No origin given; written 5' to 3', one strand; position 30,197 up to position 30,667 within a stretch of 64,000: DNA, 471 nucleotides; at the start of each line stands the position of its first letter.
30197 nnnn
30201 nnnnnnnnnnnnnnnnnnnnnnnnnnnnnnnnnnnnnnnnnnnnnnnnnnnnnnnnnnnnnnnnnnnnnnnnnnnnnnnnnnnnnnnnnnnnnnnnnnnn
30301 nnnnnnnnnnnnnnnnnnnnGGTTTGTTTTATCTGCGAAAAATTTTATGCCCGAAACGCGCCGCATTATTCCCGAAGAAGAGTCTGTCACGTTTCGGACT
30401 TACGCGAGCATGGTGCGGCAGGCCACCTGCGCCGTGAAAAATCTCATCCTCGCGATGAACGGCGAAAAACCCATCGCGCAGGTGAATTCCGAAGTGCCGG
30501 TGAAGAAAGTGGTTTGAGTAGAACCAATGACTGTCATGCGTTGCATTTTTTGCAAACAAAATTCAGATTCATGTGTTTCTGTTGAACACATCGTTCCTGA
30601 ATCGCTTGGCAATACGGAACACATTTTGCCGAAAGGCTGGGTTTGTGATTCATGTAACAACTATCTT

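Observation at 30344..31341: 14-nt perfect direct repeat (plus ~25 nt of diverged similarity) duplicating the Ldh_2 gene start and bracketing the small-ORF/HNH cassette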

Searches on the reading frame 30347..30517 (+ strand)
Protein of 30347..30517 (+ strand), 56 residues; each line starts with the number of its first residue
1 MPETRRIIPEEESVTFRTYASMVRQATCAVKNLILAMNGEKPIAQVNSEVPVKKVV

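Call 6: search_protein_families(library=pfam, proteins=[window:30347-30517:+], max_evalue=1)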
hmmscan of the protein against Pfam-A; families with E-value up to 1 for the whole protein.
window:30347-30517:+ (56 aa): 1 family
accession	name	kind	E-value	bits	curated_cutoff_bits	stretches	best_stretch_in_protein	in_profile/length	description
PF01974.23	tRNA_int_endo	-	0.054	14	27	1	6-37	45-76/85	tRNA intron endonuclease, catalytic C-terminal domain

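Call 8: search_solved_structures(query=window:30347-30517:+, max_evalue=10, show_alignments=3)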
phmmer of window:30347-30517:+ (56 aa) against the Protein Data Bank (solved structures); distinct sequences matched with E-value up to 10: 4.
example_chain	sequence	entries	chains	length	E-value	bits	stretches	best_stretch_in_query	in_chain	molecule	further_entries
8dfw_A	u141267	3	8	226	1.2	13.3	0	9-46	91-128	Butyrophilin subfamily 2 member A1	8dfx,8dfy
9dpe_A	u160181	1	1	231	1.2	13.2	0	9-46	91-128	Butyrophilin subfamily 2 member A1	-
8zab_E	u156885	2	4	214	1.2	13.2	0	9-46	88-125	Butyrophilin subfamily 2 member A1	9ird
8vc7_C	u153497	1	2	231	1.2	13.2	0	9-46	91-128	Butyrophilin subfamily 2 member A1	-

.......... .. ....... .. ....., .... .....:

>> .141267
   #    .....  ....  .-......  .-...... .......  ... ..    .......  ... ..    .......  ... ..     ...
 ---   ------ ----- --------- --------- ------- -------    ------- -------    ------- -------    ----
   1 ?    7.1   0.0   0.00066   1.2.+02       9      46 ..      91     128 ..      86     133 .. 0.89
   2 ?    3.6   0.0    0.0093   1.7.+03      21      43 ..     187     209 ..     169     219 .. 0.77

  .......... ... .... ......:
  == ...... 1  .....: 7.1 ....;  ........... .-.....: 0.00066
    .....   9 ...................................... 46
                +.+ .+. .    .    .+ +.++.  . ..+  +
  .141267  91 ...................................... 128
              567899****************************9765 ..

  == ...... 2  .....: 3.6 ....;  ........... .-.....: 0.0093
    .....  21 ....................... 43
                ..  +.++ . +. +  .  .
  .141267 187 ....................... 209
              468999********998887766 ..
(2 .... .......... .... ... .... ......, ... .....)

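Call 25: search_protein_families(library=padloc, proteins=[window:30347-30517:+], max_evalue=0.1)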
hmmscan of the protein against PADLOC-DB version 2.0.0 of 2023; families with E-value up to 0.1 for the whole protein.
window:30347-30517:+ (56 aa): 0 families
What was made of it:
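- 30347..30517 (+): 56-aa chimeric ORF, the 'joint': Ldh_2 codons 1-13 fused to 2Hacid codons -43 to the stop. No Pfam, PADLOC or PDB match as a protein (calls 6, 8, 25).
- There is no PADLOC hit or other functional assignment (call 25).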

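Call 28: find_homologous_proteins(query=window:30347-30517:+, max_evalue=10)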
Query window:30347-30517:+ (56 aa): 84 proteins with E <= 10 among 84 candidates.
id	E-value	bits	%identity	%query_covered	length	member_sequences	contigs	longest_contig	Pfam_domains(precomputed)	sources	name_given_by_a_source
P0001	1.2e-18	83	82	98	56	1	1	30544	-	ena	-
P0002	1.3e-17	80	79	100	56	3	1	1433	-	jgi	jgi:D-3-phosphoglycerate dehydrogenase / 2-oxoglutarate reductase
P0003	1.4e-17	80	80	100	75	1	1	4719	-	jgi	jgi:hypothetical protein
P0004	5.9e-17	78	77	100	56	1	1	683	-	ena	-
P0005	6.2e-17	78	78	96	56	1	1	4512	-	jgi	-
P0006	2.0e-16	76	75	100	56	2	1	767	-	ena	-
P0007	2.3e-16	76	71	100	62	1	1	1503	-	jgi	jgi:D-3-phosphoglycerate dehydrogenase / 2-oxoglutarate reductase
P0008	1.2e-15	74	78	91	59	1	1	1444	-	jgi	jgi:hypothetical protein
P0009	1.4e-15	73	71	100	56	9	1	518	-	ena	-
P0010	2.4e-15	73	73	100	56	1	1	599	-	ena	-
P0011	9.5e-15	71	83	82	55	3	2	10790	-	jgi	jgi:D-3-phosphoglycerate dehydrogenase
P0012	1.6e-14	70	71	98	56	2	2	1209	-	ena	-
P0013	3.5e-14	69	82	79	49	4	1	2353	-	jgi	jgi:hypothetical protein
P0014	3.8e-14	69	92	70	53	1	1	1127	-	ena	-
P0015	4.3e-14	69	88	77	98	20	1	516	PF02826.26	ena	-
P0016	4.9e-14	69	86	77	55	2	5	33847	-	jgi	jgi:D-3-phosphoglycerate dehydrogenase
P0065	9.3e-9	52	64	100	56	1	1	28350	-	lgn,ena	-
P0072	6.2e-7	47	96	50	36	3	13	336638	-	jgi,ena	jgi:D-3-phosphoglycerate dehydrogenase / 2-oxoglutarate reductase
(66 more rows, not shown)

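Call 31: find_encoding_contigs(protein=P0001, flank=8000, max_places=4)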
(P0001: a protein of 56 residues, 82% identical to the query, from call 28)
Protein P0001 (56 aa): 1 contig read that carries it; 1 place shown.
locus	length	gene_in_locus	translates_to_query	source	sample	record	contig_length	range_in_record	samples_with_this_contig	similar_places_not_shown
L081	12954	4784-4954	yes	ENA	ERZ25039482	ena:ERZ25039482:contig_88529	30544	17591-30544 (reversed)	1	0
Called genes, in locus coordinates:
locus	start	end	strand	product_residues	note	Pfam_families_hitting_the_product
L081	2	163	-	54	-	?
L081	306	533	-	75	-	-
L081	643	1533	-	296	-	PF12801:Fer4_5, PF00037:Fer4 (faint), PF12838:Fer4_7 (faint), PF12801:Fer4_5 (weak), PF13237:Fer4_10, PF14697:Fer4_21 (weak), PF13187:Fer4_9 (weak)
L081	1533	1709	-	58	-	-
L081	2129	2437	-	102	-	PF02880:PGM_PMM_III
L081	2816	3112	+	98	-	PF13366:PDDEXK_3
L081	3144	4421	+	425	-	PF00171:Aldedh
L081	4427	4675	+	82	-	PF00171:Aldedh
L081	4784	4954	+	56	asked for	-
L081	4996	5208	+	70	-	PF21748:UPF0150 (weak)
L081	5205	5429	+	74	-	PF07927:HicA_toxin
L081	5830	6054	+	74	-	-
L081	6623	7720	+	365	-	PF02615:Ldh_2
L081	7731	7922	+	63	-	-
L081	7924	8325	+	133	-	-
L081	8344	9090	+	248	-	PF00294:PfkB (weak)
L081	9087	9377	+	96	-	PF00294:PfkB (weak)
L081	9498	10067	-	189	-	-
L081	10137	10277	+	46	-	PF13561:adh_short_C2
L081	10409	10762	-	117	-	-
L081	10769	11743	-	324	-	PF07690:MFS_1 (weak)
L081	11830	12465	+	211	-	-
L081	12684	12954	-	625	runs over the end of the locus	PF14849:YidC_periplas, PF02096:60KD_IMP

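Call 32: find_encoding_contigs(protein=P0065, flank=8000, max_places=3)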
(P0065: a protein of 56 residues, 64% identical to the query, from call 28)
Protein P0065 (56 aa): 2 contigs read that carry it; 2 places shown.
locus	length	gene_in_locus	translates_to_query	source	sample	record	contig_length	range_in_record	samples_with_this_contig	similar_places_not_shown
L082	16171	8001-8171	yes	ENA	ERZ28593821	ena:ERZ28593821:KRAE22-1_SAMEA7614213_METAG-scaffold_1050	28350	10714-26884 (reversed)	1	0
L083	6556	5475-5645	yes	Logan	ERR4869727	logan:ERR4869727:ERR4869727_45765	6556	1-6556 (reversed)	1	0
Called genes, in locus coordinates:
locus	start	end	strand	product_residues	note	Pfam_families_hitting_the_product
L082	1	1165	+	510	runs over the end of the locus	PF00512:HisKA, PF02518:HATPase_c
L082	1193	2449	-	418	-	PF12708:Pect-lyase_RHGA_epim, PF00295:Glyco_hydro_28, PF13229:Beta_helix (weak)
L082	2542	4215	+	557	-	PF01368:DHH, PF00571:CBS, PF07085:DRTGG, PF00571:CBS (weak), PF02833:DHHA2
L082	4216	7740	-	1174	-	PF00580:UvrD-helicase, PF13245:AAA_19 (weak), PF13361:UvrD_C, PF13538:UvrD_C_2 (faint), PF12705:PDDEXK_1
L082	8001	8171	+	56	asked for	-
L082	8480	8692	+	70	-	-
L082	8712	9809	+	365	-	PF02615:Ldh_2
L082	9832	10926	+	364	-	PF00294:PfkB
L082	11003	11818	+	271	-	PF00106:adh_short, PF01370:Epimerase (weak), PF05368:NmrA (weak), PF08659:KR, PF13561:adh_short_C2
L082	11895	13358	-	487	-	PF00083:Sugar_tr, PF07690:MFS_1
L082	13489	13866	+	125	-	-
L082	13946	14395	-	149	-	PF13083:KH_KhpA-B, PF01424:R3H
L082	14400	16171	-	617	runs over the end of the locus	PF14849:YidC_periplas, PF02096:60KD_IMP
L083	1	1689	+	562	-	?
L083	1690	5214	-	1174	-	PF00580:UvrD-helicase, PF13245:AAA_19 (weak), PF13361:UvrD_C, PF13538:UvrD_C_2 (faint), PF12705:PDDEXK_1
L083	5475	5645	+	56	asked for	-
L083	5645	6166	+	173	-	-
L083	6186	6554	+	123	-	?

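Call 33: find_encoding_contigs(protein=P0072, flank=8000, max_places=4)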
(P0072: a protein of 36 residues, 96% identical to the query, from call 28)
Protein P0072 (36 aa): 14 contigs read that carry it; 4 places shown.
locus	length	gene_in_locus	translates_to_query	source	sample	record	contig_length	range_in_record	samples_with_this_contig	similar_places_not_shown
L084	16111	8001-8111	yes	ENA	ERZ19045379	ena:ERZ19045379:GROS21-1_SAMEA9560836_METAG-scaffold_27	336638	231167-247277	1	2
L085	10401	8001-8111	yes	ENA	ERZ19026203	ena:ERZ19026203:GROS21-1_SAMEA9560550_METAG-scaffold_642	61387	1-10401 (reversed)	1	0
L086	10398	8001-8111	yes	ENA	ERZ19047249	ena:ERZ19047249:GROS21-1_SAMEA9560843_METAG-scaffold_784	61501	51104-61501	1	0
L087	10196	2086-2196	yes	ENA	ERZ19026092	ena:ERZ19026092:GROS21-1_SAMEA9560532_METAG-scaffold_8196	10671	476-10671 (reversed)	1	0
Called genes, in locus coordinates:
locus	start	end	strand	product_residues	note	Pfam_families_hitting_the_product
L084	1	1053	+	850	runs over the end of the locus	PF16334:DUF4964, PF17168:DUF5127, PF16335:GtaA_6_Hairpin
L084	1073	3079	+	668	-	PF03629:SASA (weak), PF02837:Glyco_hydro_2_N, PF03629:SASA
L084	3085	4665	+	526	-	PF04616:Glyco_hydro_43, PF22847:Glyco_hydro_43_rel (faint), PF17851:GH43_C2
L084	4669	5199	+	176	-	PF00652:Ricin_B_lectin, PF14200:RicinB_lectin_2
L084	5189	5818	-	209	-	PF03819:MazG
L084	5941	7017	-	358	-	PF00696:AA_kinase, PF01472:PUA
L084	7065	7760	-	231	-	PF05359:DUF748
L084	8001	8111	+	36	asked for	-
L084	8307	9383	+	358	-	PF25021:TEN_NHL (faint), PF01436:NHL (weak)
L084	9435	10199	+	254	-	-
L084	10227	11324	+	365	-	PF02615:Ldh_2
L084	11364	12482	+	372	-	PF00266:Aminotran_5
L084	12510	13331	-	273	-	PF06181:Urate_ox_N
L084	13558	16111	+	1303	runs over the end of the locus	PF00111:Fer2, PF01799:Fer2_2, PF00941:FAD_binding_5, PF03450:CO_deh_flav_C, PF01315:Ald_Xan_dh_C, PF02738:MoCoBD_1, PF20256:MoCoBD_2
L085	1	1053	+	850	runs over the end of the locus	PF16334:DUF4964, PF17168:DUF5127, PF16335:GtaA_6_Hairpin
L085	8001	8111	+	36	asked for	-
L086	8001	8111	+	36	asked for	-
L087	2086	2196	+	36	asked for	-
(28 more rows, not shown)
